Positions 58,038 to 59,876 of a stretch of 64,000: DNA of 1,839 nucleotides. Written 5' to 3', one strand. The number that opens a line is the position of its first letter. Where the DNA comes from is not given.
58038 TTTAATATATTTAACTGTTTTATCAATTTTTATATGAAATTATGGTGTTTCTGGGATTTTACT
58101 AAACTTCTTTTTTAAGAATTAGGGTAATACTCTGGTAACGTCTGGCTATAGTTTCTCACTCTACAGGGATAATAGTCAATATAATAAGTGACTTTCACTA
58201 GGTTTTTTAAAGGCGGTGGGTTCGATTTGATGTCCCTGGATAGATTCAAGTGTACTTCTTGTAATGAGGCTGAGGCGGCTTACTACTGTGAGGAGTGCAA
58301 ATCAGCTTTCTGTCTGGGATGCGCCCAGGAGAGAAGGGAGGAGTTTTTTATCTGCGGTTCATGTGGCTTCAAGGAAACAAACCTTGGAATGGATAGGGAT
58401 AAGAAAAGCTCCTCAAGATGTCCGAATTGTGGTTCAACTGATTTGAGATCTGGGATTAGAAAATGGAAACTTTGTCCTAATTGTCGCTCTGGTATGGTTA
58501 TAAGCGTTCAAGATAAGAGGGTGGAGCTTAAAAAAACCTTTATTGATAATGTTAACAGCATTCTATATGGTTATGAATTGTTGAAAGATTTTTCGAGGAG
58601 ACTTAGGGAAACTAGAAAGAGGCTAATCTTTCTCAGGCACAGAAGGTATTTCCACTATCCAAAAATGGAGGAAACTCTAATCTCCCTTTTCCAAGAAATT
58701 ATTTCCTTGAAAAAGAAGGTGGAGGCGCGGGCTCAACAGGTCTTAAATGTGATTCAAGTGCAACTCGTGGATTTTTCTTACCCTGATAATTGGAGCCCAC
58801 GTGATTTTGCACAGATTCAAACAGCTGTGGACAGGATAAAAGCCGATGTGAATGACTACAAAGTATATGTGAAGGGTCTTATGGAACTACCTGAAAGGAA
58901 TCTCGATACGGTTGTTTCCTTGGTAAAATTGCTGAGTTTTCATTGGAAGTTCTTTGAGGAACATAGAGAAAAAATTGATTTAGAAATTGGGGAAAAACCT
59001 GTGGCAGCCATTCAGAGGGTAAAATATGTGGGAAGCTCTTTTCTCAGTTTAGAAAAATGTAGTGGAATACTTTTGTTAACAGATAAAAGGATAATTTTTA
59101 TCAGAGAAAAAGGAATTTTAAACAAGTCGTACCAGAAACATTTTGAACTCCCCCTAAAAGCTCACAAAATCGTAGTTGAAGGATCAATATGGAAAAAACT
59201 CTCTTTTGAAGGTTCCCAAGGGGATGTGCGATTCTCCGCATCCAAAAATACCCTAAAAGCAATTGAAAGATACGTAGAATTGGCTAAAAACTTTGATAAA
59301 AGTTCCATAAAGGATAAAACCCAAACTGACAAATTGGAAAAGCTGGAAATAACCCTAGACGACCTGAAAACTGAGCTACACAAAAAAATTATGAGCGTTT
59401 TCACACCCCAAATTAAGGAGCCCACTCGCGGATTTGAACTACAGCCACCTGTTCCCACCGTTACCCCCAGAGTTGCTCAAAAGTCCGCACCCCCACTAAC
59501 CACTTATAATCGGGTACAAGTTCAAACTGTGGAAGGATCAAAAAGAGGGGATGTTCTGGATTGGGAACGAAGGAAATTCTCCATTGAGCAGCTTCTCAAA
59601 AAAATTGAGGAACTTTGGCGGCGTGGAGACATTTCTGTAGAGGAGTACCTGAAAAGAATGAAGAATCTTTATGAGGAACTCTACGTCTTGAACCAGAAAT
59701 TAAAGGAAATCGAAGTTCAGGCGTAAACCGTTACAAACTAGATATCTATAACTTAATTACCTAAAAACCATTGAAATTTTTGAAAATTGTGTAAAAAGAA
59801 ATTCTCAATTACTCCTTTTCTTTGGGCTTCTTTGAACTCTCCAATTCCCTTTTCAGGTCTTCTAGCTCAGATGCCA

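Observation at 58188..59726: Multi-zinc-finger, coiled-coil, PH/GRAM-like, SHOCT-like protein convergent on the Snf7 gene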

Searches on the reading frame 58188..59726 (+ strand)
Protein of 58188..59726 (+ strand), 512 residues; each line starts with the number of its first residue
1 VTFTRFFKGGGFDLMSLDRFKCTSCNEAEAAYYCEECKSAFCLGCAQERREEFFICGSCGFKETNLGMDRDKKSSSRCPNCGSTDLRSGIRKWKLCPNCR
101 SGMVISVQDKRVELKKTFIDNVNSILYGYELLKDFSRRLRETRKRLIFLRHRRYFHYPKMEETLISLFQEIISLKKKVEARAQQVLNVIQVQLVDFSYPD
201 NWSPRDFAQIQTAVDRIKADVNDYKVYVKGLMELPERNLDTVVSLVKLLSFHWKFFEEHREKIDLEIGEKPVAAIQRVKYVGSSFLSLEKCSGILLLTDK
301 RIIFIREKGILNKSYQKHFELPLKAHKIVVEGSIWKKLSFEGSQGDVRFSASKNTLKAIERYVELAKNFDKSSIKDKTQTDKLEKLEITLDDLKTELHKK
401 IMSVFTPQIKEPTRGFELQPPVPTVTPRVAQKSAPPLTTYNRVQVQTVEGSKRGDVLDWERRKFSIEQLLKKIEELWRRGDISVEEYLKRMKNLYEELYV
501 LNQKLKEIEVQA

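Call 3: search_protein_families(library=pfam, proteins=[window:58188-59726:+], max_evalue=1)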
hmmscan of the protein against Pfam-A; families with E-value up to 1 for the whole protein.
window:58188-59726:+ (512 aa): 12 families
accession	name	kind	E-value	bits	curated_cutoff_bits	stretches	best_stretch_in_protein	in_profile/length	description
PF09723.15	Zn_ribbon_8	-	0.0059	17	34.4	1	54-87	6-38/41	Zinc ribbon domain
PF14470.12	bPH_3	-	0.0072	17.2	23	1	290-350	20-79/95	Bacterial PH domain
PF07282.18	Cas12f1-like_TNB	-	0.0079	16.8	26.3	1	71-100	25-47/60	Cas12f1-like, TNB domain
PF22586.1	ANCHR-like_BBOX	-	0.01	16.4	27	1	22-50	2-29/39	ANCHR-like B-box zinc-binding domain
PF09454.15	Vps23_core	-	0.042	14.3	26.8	1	466-500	23-57/64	Vps23 core domain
PF09609.15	Cas_GSU0054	-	0.076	12.2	21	1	421-474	339-391/552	CRISPR-associated protein, GSU0054 family (Cas_GSU0054)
PF20379.3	DUF6674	-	0.11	12.5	28.5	0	461-508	112-159/251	Family of unknown function (DUF6674)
PF01873.23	eIF-5_eIF-2B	-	0.13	12.6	27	1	51-83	85-116/117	Domain found in IF2B/IF5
PF02403.27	Seryl_tRNA_N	-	0.24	12.1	28.2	0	467-511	53-96/108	Seryl-tRNA synthetase N-terminal domain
PF18912.6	DZR_2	-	0.33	11.3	27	1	77-104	9-33/56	Double zinc ribbon domain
PF12773.13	DZR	-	0.34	11.5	27.3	1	42-99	1-44/45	Double zinc ribbon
PF16366.10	CEBP_ZZ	-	0.57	10.9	29.8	0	21-47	13-41/58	Cytoplasmic polyadenylation element-binding protein ZZ domain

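Call 4: search_protein_families(library=ncbifam, proteins=[window:58188-59726:+], max_evalue=1)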
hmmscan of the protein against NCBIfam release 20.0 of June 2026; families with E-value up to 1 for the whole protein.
window:58188-59726:+ (512 aa): 2 families
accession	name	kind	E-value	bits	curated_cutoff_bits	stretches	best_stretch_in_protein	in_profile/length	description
TIGR02605.1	CxxC_CxxC_SSSS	subfamily_domain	0.0025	17.8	31.3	1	54-88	6-39/52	FmdB family zinc ribbon protein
TIGR01491.1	HAD-SF-IB-PSPlk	hypoth_equivalog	0.023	14.4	151.9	1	455-495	18-60/201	phosphoserine phosphatase-like hydrolase, archaeal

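Call 5: find_homologous_proteins(query=window:58188-59726:+, max_evalue=0.001)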
Query window:58188-59726:+ (512 aa): 12 proteins with E <= 0.001 among 8000 candidates.
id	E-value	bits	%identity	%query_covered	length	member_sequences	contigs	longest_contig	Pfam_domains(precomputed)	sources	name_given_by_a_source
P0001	0.0e+0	1098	98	97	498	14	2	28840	-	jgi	jgi:hypothetical protein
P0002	1.5e-204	698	63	97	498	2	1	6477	-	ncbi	-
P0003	1.4e-203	695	61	97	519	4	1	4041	-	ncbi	-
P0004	1.5e-203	695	62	97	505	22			-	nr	nr:hypothetical protein [Candidatus Freyarchaeota archaeon]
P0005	1.0e-199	682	61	97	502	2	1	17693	-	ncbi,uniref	ncbi:MAG: hypothetical protein ACUVXA_04165 [Candidatus Jordarchaeum sp.]|uniref:hypothetical protei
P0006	4.9e-198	677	61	96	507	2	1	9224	-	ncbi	ncbi:MAG: B-box zinc finger protein [Candidatus Jordarchaeaceae archaeon]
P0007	1.2e-197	675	60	97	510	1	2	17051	-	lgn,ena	-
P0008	2.7e-197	674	61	97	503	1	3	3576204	-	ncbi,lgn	ncbi:MAG: hypothetical protein WED07_10725 [Candidatus Freyarchaeum deiterrae]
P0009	1.7e-195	668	59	97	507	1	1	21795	-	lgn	-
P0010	2.8e-193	661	59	97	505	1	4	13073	-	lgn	-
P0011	6.7e-169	581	65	80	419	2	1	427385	-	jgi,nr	nr:hypothetical protein [Candidatus Freyarchaeota archaeon]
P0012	2.5e-36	143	25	77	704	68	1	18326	-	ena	-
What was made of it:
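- On B-box zinc finger (PF00643 / PF22586): NCBI names one orthologue 'B-box zinc finger protein' (call 5).
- Tried and rejected: The first homologue search found only 12 relatives (call 5).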

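Call 8: find_encoding_contigs(protein=P0008, flank=10000, max_places=3)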
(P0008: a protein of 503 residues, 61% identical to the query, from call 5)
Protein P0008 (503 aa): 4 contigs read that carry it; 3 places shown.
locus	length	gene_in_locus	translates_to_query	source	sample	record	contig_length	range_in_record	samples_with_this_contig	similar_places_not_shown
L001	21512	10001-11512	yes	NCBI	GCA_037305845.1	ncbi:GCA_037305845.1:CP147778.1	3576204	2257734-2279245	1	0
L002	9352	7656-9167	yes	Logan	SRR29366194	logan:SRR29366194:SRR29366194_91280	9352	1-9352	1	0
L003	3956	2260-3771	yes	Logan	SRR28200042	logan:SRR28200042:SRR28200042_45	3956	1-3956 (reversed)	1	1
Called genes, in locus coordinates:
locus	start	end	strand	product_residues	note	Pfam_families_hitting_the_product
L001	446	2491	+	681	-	-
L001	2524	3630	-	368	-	PF04055:Radical_SAM, PF19288:CofH_C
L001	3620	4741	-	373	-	PF04055:Radical_SAM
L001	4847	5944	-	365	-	PF01817:CM_2, PF00800:PDT, PF01842:ACT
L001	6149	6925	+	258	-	PF13230:GATase_4, PF13522:GATase_6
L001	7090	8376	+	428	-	PF00483:NTP_transferase, PF12804:NTP_transf_3, PF24894:Hexapep_GlmU (faint), PF25084:LbH_EIF2B, PF00132:Hexapep (weak), PF25087:GMPPB_C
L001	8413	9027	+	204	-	-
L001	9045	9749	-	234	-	PF10584:Proteasome_A_N, PF00227:Proteasome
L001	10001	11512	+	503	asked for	-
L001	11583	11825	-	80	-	-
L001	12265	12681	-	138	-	PF08818:DUF1801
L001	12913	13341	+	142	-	PF13646:HEAT_2, PF03130:HEAT_PBS (faint)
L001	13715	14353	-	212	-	PF03357:Snf7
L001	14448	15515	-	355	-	-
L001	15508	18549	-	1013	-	PF01935:DUF87, PF05872:HerA_C (faint)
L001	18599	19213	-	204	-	PF03357:Snf7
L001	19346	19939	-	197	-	PF04013:Methyltrn_RNA_2, PF04452:Methyltrans_RNA (weak)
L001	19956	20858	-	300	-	PF01925:TauE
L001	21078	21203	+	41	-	PF01283:Ribosomal_S26e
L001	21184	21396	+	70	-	PF01283:Ribosomal_S26e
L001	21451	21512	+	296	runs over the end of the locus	PF00294:PfkB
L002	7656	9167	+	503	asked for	-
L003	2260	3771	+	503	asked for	-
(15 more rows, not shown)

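Call 9: find_encoding_contigs(protein=P0012, flank=10000, max_places=3)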
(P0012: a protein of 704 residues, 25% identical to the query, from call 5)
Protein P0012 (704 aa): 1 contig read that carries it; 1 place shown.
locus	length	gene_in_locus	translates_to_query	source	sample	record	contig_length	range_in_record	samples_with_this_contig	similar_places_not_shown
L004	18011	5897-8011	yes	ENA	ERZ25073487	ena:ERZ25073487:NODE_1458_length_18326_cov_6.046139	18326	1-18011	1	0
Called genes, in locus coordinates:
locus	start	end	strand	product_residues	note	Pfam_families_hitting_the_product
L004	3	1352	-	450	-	?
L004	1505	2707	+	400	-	PF03577:Peptidase_C69 (weak)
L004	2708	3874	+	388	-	-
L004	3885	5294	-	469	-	PF04734:Ceramidase_alk (faint)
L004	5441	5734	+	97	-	PF01247:Ribosomal_L35Ae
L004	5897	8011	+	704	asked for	-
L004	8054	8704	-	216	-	PF03357:Snf7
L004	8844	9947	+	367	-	PF01959:DHQS, PF26558:DHQS_2nd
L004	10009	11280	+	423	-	PF03065:Glyco_hydro_57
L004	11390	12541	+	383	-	PF13240:Zn_Ribbon_1 (weak), PF02517:Rce1-like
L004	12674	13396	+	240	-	PF01712:dNK, PF02223:Thymidylate_kin, PF13238:AAA_18 (weak), PF13521:AAA_28 (faint)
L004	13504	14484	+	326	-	-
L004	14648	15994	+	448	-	PF07690:MFS_1, PF13347:MFS_2, PF00083:Sugar_tr (faint)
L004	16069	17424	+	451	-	PF22023:Pus10_THUMP_arc, PF21238:Pus10_C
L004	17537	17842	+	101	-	PF01157:Ribosomal_L21e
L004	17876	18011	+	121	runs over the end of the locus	PF03874:RNA_pol_Rpb4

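Call 39: predict_structure(alignment_id=A1)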
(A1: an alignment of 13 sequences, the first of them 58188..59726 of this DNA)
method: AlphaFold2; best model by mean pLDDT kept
length: 512 residues; sequences in the alignment: 13
mean_pLDDT: 78.9   pTM: 0.63
mean pLDDT of the five models: 78.9, 75.7, 74.9, 74.9, 74.1
residues with pLDDT >= 90: 170; 70-90: 237; 50-70: 37; < 50: 68
segments of 3 or more residues with pLDDT < 50: 1-18, 67-74, 411-450
pLDDT, mean of each block of 10 residues (from residue 1): 23 37 82 90 86 80 56 59 79 86 90 94 96 96 91 77 92 95 92 83 88 94 97 97 91 88 82 90 86 91 84 76 85 71 86 85 83 66 89 95 79 39 34 32 32 68 89 90 90 89 75 50
secondary structure, 60 per line:
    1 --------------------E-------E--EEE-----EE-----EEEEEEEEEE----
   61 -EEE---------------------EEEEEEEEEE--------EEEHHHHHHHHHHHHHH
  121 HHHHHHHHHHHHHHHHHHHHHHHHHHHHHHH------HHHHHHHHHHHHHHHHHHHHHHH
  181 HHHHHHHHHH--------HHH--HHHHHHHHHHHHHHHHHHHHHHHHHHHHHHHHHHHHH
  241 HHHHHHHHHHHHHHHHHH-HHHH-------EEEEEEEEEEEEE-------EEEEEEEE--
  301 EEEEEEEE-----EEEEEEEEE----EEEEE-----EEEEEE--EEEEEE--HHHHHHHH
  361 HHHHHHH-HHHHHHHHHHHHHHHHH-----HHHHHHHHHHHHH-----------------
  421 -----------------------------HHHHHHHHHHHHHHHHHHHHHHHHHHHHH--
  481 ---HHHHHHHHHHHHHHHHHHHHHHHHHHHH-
elements in order: E32-34 E47-56 E62-64 E86-95 E104-106 H107-151 H158-190 H204-258 H260-263 E271-283 E291-298 E301-308 E314-322 E327-331 E337-342 E345-350 H353-367 H369-385 H391-403 H450-478 H484-511
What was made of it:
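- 58506..58976 (+): Three long helices (residues 107-151, 158-190, 204-258/263) forming an antiparallel bundle or stalk. AF2 model, pLDDT mostly 77-97 in this region (call 39).
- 59418..59534 (+): Disordered, Pro-rich, poorly conserved linker (residues ~411-449). Much longer and N/Q-rich in Loki-type relatives. pLDDT 32-39 (call 39).
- On Znr_CC_PH_SB (asCOG cog.011556): AF2 helices 107-151, 158-190 and 204-258 (call 39).
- Checked: The helical region is long, but the AF2 model shows a ~157-aa three-helix bundle (residues 107-263) rather than ~200 aa of coiled coil (call 39).
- AF2 model, pLDDT 78.9 (call 39).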

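Call 41: fold_search(model_id=the predicted structure, library=pdb)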
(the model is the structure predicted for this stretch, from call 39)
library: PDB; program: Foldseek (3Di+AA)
matches with E <= 10: 777; with E <= 0.001: 45
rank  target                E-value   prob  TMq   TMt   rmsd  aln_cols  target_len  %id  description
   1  2pz1                  9.1e-06  1.00  0.23  0.27  21.6       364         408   10  Crystal Structure of Auto-inhibited Asef (released 2007-08-21)
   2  2dx1                  1.2e-05  1.00  0.20  0.25  22.4       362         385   12  Crystal structure of RhoGEF protein Asef (released 2007-01-02)
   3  4gzu_B                2.5e-05  1.00  0.19  0.22  21.9       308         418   14  Crystal structure of the DH-PH-PH domain of FARP2 (released 2013-03-13)
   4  3bji_B                4.9e-05  1.00  0.19  0.25  15.7       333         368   12  Structural Basis of Promiscuous Guanine Nucleotide Exchange by the T-Cell Essential Vav1 (released 2008-07-15)
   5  2dfk_C                4.9e-05  1.00  0.18  0.25  17.7       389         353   10  Crystal structure of the CDC42-Collybistin II complex (released 2006-05-02)
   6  2dfk_A                7.0e-05  1.00  0.21  0.27  18.9       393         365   11  Crystal structure of the CDC42-Collybistin II complex (released 2006-05-02)
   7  1kzg_A                7.7e-05  1.00  0.22  0.32  21.1       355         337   12  DbsCdc42(Y889F) (released 2002-03-20)
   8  1kz7_C                8.6e-05  1.00  0.22  0.31  20.8       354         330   12  Crystal Structure of the DH/PH Fragment of Murine Dbs in Complex with the Placental Isoform of Human Cdc42 (released 2002-03-20)
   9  4mt6                  9.5e-05  1.00  0.23  0.29  20.4       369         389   11  Crystal structure of closed inactive collybistin (released 2014-08-13)
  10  4h6y_A                9.5e-05  1.00  0.17  0.21  21.0       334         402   11  Crystal structure of the DH-PH-PH domain of FARP1 (released 2013-03-13)
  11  1kzg_C                1.0e-04  1.00  0.22  0.32  20.4       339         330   12  DbsCdc42(Y889F) (released 2002-03-20)
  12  4gzu_A                1.0e-04  1.00  0.18  0.20  22.0       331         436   13  Crystal structure of the DH-PH-PH domain of FARP2 (released 2013-03-13)
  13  7cso_B                1.1e-04  0.99  0.16  0.18  20.6       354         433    9  Structure of Ephexin4 DH-PH-SH3 (released 2021-02-24)
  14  7csr_A                1.2e-04  1.00  0.17  0.20  18.2       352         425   10  Structure of Ephexin4 R676L (released 2021-02-24)
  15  5a3f_C                1.2e-04  1.00  0.18  0.14  20.3       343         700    9  Crystal structure of the dynamin tetramer (released 2015-08-26)
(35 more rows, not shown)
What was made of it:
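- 58989..59288 (+): PH-fold domain (seven strands, residues 271-350, plus capping helix 353-367). Contains '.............'. Foldseek (call 41).
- On Znr_CC_PH_SB (asCOG cog.011556): Foldseek E down to 9e-6 (call 41).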

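Call 45: search_protein_representatives(alignment_id=A1)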
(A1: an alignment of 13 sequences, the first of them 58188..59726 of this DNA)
Query: 13 sequences, 507 profile positions. Proteins with E-value up to 0.001 (for the whole library): 179; up to 1e-10: 111; up to 1e-30: 74. The best 150 are listed.
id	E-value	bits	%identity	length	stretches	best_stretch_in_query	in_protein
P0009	1.8e-263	891.1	-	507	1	1-505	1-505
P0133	2.5e-126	438.8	-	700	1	2-500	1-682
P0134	1.5e-111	390.0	-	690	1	4-474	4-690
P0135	1.9e-104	366.5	-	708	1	2-498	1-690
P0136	3.2e-101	355.9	-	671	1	2-497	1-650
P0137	5.9e-100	351.7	-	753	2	7-419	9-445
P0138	3.1e-99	349.4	-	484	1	5-494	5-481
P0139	1.3e-95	337.4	-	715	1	2-497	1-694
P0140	2.0e-95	336.8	-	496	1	5-494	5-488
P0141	6.8e-94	331.7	-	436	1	7-428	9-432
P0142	1.3e-89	317.6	-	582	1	2-493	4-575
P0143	9.6e-88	311.4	-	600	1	2-503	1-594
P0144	2.5e-84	300.2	-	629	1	5-496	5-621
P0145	5.7e-83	295.7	-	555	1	6-498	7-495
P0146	5.4e-77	276.0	-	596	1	8-500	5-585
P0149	2.2e-75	270.7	-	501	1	6-500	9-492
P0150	2.0e-73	264.2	-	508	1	7-494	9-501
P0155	7.5e-71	255.7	-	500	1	3-495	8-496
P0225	1.5e-17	79.9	-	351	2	432-506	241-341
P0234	5.9e-13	64.7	-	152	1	413-498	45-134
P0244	1.8e-10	56.5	-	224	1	386-501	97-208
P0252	1.4e-09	53.6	-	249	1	432-501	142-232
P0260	2.1e-08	49.7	-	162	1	432-505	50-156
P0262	2.5e-08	49.5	-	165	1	399-505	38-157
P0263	3.3e-08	49.0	-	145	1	432-505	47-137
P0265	1.3e-07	47.1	-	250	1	420-495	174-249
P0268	2.1e-07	46.4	-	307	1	419-497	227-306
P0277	1.4e-06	43.7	-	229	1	430-495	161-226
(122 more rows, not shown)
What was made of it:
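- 59535..59723 (+): C-terminal helical hairpin (residues 450-478 and 484-511): Vps23-type steadiness box (SB). The family profile hits Asgard UEV-Vps23 proteins P0265 and P0268 at E ~1e-7 in 1.84 billion proteins (call 45).
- Profile hits to Asgard UEV-Vps23 proteins at E ~1e-7 (call 45).
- Tried and rejected: The exhaustive representative search (call 45) was needed to see the breadth of the family.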
